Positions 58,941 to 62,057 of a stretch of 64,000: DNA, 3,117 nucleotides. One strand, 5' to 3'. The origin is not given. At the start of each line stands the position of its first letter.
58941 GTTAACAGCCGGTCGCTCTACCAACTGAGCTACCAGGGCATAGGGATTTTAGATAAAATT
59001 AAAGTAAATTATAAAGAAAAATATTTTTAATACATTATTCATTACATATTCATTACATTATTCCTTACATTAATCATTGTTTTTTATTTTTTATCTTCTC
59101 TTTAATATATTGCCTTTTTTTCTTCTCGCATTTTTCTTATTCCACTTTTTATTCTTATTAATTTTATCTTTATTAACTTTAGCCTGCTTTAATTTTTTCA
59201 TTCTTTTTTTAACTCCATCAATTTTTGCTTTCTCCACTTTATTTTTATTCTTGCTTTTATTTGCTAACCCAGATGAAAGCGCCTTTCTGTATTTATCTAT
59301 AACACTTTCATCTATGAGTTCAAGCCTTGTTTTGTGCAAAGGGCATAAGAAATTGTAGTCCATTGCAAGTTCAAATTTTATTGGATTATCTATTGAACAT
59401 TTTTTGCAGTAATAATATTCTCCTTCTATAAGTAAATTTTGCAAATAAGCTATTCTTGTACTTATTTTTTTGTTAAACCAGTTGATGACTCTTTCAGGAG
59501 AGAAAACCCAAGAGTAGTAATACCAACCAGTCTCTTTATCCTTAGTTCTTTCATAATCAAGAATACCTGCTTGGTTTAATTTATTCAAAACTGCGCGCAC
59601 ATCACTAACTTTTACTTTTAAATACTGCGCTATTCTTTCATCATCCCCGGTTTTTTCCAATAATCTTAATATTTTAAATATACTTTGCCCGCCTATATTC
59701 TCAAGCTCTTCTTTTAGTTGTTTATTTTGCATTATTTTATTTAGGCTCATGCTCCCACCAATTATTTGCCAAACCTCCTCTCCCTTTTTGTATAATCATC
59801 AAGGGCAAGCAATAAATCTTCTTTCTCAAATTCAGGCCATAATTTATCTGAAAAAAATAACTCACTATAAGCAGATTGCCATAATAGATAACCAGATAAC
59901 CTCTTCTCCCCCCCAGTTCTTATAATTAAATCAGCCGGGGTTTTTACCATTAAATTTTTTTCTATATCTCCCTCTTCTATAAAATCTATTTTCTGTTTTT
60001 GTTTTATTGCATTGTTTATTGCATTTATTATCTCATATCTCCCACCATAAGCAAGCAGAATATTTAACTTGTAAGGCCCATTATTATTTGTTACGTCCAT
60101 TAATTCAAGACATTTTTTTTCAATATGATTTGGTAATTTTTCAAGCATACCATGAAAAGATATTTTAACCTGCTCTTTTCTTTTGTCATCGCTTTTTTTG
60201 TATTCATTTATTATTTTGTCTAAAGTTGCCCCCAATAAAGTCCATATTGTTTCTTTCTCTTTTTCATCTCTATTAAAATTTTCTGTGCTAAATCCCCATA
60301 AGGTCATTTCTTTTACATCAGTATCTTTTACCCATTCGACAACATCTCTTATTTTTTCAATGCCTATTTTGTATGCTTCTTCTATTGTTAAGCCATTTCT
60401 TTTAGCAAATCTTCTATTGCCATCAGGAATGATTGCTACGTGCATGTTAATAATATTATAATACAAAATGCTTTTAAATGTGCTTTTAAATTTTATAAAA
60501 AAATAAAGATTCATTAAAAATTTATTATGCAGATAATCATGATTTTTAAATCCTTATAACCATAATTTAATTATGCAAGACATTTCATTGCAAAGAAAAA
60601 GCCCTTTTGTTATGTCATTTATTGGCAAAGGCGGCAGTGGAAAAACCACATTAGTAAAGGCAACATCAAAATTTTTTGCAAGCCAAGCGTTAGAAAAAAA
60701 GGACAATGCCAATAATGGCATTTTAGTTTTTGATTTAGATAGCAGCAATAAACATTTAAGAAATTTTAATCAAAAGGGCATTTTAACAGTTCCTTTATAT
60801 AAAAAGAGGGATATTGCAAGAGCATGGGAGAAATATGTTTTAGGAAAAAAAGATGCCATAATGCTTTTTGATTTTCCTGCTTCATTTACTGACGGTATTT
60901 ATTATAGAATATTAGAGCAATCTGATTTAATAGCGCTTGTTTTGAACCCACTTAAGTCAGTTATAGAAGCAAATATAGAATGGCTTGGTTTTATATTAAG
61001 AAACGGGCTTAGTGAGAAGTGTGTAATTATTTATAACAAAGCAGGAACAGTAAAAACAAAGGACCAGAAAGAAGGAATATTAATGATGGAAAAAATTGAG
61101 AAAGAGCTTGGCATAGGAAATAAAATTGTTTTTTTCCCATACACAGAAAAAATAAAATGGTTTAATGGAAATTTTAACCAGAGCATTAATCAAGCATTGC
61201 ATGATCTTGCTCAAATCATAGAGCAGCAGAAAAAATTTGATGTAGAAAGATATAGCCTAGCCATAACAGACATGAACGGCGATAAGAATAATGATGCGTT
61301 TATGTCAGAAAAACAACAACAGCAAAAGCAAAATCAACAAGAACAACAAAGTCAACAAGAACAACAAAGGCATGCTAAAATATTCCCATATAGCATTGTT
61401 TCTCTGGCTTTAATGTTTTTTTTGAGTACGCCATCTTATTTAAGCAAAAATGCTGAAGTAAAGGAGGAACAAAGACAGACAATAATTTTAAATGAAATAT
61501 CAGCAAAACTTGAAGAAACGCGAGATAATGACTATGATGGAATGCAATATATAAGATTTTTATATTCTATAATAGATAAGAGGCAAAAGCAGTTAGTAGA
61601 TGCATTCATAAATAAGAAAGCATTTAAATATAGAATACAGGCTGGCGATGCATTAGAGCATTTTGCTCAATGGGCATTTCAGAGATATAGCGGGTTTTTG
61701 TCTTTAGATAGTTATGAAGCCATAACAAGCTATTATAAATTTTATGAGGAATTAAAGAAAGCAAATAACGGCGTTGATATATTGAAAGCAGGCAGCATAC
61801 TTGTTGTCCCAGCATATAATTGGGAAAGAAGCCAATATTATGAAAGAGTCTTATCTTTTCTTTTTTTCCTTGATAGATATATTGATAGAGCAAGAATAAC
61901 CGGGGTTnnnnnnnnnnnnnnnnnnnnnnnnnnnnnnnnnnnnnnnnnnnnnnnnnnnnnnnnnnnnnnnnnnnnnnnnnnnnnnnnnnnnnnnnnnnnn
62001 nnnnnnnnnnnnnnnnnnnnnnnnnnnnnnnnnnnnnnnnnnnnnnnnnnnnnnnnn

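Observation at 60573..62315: ParA/MinD-like ATPase fused through a Q-rich linker and TM helix to an M23 (LytM) peptidase domain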

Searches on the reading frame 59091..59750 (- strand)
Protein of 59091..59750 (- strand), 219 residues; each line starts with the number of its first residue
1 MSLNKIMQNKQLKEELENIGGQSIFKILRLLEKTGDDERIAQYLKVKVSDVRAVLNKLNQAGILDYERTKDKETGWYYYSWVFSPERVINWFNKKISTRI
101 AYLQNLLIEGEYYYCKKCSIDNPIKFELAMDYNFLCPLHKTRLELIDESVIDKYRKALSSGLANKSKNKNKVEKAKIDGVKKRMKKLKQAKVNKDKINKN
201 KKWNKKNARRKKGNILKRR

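Call 3: search_protein_families(library=pfam, proteins=[window:59091-59750:-], max_evalue=0.1)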
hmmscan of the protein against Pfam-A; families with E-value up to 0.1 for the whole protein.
window:59091-59750:- (219 aa): 8 families
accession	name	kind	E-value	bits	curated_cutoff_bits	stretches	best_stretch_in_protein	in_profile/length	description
PF02002.24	TFIIE_alpha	-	8e-15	55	22.9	1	12-104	3-97/105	TFIIE alpha subunit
PF01325.25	Fe_dep_repress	-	0.0032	18.1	26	1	37-70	25-58/60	Iron dependent repressor, N-terminal DNA binding domain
PF21984.2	DnaD_N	-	0.014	16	27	1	38-79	39-79/101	DnaD N-terminal domain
PF13730.12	HTH_36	-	0.017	15.4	25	1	38-64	29-55/55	Helix-turn-helix domain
PF24409.1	wHTH-PRTase_assc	-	0.041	14.4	27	0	27-68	3-45/83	wHTH-PRTase associated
PF04539.22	Sigma70_r3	-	0.047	14.2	25.3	0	31-73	17-59/78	Sigma-70 region 3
PF25051.1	WHD_MCM8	-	0.066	13.7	26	0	39-64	43-68/80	MCM8 winged helix domain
PF10007.15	DUF2250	-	0.074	13.6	24.4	1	23-68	9-56/93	Uncharacterized protein conserved in archaea (DUF2250)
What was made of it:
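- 59091..59750 (-): TFE-alpha (TFIIE_alpha), part of the conserved TFE-UppS-X block. Pfam match in call 3.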

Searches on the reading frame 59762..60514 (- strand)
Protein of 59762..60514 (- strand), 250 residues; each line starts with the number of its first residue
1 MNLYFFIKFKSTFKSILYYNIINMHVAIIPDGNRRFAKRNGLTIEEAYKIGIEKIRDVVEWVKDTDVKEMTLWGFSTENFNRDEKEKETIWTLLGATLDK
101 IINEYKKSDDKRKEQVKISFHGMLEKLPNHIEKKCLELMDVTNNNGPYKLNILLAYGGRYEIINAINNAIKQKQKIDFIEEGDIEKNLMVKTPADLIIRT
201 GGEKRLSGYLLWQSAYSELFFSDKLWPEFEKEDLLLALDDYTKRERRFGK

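Call 3: search_protein_families(library=pfam, proteins=[window:59762-60514:-], max_evalue=0.1)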
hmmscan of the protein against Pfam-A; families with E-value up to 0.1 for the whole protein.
window:59762-60514:- (250 aa): 2 families
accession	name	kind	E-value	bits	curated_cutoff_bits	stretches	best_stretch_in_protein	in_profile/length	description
PF01255.24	Prenyltransf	-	1.1e-66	225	27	1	29-249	1-219/219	Putative undecaprenyl diphosphate synthase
PF19677.4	DUF6179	-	0.037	13.6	25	0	13-63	26-74/272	Family of unknown function (DUF6179)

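Call 82: search_protein_families(library=ncbifam, proteins=[window:59762-60514:-], max_evalue=0.00001)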
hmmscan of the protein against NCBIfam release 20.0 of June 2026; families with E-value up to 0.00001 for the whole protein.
window:59762-60514:- (250 aa): 16 families
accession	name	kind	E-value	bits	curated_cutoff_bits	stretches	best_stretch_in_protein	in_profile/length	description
TIGR00055.1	uppS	equivalog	1e-59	201.7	109.55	1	24-249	3-228/228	polyprenyl diphosphate synthase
NF011405.0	PRK14830.1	equivalog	5.2e-59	199.8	304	1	14-250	14-250/251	undecaprenyl pyrophosphate synthase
NF011406.0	PRK14831.1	subfamily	8.6e-55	185.6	375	1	18-250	19-251/256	undecaprenyl pyrophosphate synthase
NF011403.0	PRK14828.1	equivalog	4.8e-54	183.4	348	1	21-250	27-258/258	isoprenyl transferase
NF011409.0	PRK14835.1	equivalog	1.2e-51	175.7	425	1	23-250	46-279/279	isoprenyl transferase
NF011407.0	PRK14833.1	equivalog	1.1e-49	169.2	325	1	24-250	6-231/233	di-trans,poly-cis-decaprenylcistransferase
NF011414.0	PRK14841.1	equivalog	6.6e-48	163.4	401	1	22-249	3-228/233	isoprenyl transferase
NF011408.0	PRK14834.1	equivalog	1e-47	162.7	348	1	23-249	18-244/252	isoprenyl transferase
NF011412.0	PRK14839.1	equivalog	1.8e-47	161.8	334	1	23-249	10-227/240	di-trans,poly-cis-decaprenylcistransferase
NF011411.0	PRK14838.1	equivalog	5.7e-47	160.1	417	1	16-250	6-238/244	isoprenyl transferase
NF007596.1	PRK10240.1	equivalog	7.6e-45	153.2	418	1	24-249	17-242/251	(2E,6E)-farnesyl-diphosphate-specific ditrans,polycis-undecaprenyl-diphosphate synthase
NF011404.0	PRK14829.1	equivalog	1.1e-41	142.9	372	1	20-250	28-258/260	isoprenyl transferase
NF011410.0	PRK14837.1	equivalog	3.5e-41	141.3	342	1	21-250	5-230/230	undecaprenyl pyrophosphate synthase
NF011415.0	PRK14842.1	equivalog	8.8e-41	139.9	360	1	17-249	3-236/241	isoprenyl transferase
NF011413.0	PRK14840.1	equivalog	2.6e-40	138.7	410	1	19-250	15-250/250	isoprenyl transferase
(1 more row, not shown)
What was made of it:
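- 59762..60514 (-): Divergently transcribed cis-prenyltransferase (UppS-type polyprenyl diphosphate synthase), a conserved neighbour. Pfam Prenyltransf matches at E=1e-66 (call 3) and NCBIfam uppS scores 201.7 bits against a cut-off of 109.55 (call 82).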

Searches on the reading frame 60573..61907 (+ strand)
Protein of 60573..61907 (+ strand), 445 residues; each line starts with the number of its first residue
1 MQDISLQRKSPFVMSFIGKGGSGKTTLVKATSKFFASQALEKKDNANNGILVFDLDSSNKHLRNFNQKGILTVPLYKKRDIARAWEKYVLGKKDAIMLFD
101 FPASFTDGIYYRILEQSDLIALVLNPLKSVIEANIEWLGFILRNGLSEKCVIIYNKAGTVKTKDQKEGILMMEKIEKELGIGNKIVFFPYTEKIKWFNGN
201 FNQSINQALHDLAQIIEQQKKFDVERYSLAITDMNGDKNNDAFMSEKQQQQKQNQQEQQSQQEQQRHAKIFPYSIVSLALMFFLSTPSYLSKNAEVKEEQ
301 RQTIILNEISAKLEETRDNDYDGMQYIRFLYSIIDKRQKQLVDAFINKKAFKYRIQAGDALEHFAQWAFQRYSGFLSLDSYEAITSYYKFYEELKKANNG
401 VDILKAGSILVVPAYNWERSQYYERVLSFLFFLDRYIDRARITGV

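Call 17: search_protein_representatives(alignment_id=A1)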
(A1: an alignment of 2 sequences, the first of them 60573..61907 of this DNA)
Query: 2 sequences, 481 profile positions. Proteins with E-value up to 0.001 (for the whole library): 11; up to 1e-10: 6; up to 1e-30: 3. The best 11 are listed.
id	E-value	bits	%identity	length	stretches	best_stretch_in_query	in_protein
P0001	2.2e-255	864.3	-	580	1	1-476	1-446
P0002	4.4e-196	668.7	-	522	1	15-481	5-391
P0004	1.7e-36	142.5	-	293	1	325-476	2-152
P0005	1.2e-28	116.5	-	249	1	370-481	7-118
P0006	2.8e-24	102.2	-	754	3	349-474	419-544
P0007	4.7e-24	101.4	-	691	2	367-476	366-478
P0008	8.6e-05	37.9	-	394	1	16-178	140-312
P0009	1.2e-04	37.4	-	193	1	17-182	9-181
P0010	2.7e-04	36.2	-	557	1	17-249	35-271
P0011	2.8e-04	36.2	-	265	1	17-177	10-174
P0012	7.0e-04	34.9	-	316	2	116-195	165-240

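Call 19: list_cluster_members(proteins=[P0004, P0005, P0006, P0007])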
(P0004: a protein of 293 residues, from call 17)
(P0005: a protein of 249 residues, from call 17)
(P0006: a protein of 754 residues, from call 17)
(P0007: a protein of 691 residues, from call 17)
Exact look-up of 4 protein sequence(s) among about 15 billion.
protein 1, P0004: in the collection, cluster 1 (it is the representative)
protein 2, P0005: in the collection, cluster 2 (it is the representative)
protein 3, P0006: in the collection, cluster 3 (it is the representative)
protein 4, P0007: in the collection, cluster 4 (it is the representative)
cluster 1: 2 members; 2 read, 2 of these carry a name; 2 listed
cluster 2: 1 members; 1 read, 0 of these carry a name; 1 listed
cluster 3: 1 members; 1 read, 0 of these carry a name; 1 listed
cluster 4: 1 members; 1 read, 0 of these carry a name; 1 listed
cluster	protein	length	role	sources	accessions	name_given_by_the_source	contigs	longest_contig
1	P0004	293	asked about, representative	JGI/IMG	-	murein DD-endopeptidase MepM/ murein hydrolase activator NlpD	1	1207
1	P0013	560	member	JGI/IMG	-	murein DD-endopeptidase MepM/ murein hydrolase activator NlpD/energy-coupling factor ...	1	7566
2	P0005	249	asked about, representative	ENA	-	-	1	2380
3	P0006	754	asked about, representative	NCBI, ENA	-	-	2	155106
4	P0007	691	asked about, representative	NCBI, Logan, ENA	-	-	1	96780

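Call 24: find_encoding_contigs(protein=P0006, flank=8000, max_places=3)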
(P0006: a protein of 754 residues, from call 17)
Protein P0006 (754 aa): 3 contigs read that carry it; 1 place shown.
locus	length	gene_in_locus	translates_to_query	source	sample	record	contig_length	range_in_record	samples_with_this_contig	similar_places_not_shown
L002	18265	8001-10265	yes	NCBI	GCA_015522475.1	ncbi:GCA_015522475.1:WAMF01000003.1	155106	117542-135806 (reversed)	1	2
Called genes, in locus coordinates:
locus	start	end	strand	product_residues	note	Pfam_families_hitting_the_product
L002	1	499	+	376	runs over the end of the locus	PF01070:FMN_dh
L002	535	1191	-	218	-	PF00753:Lactamase_B (faint), PF13483:Lactamase_B_3, PF12706:Lactamase_B_2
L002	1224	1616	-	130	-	PF02676:TYW3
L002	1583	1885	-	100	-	PF02676:TYW3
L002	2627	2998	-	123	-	PF04463:2-thiour_desulf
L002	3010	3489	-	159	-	PF04463:2-thiour_desulf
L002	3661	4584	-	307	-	-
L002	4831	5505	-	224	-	PF01904:DUF72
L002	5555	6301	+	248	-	PF00149:Metallophos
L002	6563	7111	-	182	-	PF02002:TFIIE_alpha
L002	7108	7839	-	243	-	PF01255:Prenyltransf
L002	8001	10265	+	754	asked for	PF01551:Peptidase_M23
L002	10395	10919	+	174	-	PF06559:DCD_N (weak), PF22769:DCD, PF22569:DCD_C, PF00692:dUTPase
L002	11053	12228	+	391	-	PF01676:Metalloenzyme, PF10143:PhosphMutase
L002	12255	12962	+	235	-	-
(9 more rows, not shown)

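Call 25: find_encoding_contigs(protein=P0007, flank=8000, max_places=3)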
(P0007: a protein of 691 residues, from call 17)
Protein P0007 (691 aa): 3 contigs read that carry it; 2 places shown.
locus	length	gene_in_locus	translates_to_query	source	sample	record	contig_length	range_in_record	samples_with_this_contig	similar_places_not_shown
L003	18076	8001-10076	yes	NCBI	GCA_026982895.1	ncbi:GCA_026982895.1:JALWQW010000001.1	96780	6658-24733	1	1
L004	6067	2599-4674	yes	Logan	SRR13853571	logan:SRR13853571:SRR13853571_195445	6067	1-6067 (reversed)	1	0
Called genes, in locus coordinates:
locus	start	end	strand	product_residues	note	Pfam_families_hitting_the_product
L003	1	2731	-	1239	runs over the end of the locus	PF02384:N6_Mtase (faint), PF20473:MmeI_Mtase, PF07669:Eco57I, PF22837:M_Eco57I_C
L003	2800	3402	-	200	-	PF01966:HD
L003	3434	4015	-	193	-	PF01966:HD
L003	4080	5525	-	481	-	PF00587:tRNA-synt_2b, PF03129:HGTP_anticodon, PF09180:ProRS-C_1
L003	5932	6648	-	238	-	-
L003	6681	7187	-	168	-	PF02002:TFIIE_alpha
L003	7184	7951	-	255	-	PF01255:Prenyltransf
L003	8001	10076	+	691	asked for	PF10609:ParA, PF25199:nSTAND_NTPase5 (faint), PF01656:CbiA, PF09140:MipZ (weak), PF13614:AAA_31, PF01551:Peptidase_M23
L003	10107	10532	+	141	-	PF22769:DCD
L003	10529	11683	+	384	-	PF01676:Metalloenzyme, PF10143:PhosphMutase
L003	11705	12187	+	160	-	-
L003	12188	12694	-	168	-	PF05728:UPF0227 (weak)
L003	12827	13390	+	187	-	-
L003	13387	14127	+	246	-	PF08843:AbiEii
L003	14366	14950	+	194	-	-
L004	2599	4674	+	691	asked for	PF10609:ParA, PF25199:nSTAND_NTPase5 (faint), PF01656:CbiA, PF09140:MipZ (weak), PF13614:AAA_31, PF01551:Peptidase_M23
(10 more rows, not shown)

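Call 74: find_encoding_contigs(protein=P0013, flank=6000, max_places=2)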
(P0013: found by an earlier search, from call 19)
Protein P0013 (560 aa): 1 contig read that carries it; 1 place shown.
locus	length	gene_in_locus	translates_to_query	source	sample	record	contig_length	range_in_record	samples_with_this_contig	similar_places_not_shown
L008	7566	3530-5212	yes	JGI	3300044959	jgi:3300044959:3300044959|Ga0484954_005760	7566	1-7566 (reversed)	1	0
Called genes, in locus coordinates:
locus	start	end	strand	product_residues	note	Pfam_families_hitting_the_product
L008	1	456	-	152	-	?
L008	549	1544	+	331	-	-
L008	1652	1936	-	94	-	PF01918:Alba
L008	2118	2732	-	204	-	PF02002:TFIIE_alpha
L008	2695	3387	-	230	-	PF01255:Prenyltransf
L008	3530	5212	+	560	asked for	PF01656:CbiA, PF01551:Peptidase_M23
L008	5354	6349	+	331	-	PF00953:Glycos_transf_4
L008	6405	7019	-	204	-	PF01813:ATP-synt_D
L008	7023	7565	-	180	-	?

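Call 75: find_encoding_contigs(protein=P0005, flank=3000, max_places=2)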
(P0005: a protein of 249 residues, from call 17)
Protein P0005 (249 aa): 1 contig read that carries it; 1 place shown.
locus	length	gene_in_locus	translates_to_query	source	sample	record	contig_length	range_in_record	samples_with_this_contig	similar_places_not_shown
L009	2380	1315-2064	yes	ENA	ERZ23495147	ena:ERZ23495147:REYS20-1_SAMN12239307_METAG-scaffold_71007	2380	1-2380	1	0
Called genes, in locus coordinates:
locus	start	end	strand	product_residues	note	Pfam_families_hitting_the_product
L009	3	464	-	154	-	?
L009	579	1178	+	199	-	-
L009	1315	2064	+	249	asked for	PF01551:Peptidase_M23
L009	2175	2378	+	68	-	?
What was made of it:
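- One orthologue (L009) is annotated as two genes (call 75).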

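Call 80: find_related_loci(query=P0013, collection=metagenome_contigs, flank=6000)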
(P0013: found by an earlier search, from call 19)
Query P0013 (560 aa) in metagenome_contigs; peptide patterns used: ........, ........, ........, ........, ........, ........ (x = any residue, [..] = any of these).
94 stretches matched a pattern; 1 encode a relative of the query (tblastn E <= 1e-3); 1 distinct loci.
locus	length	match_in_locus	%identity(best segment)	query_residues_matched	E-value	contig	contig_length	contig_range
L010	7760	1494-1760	32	428-513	1e-6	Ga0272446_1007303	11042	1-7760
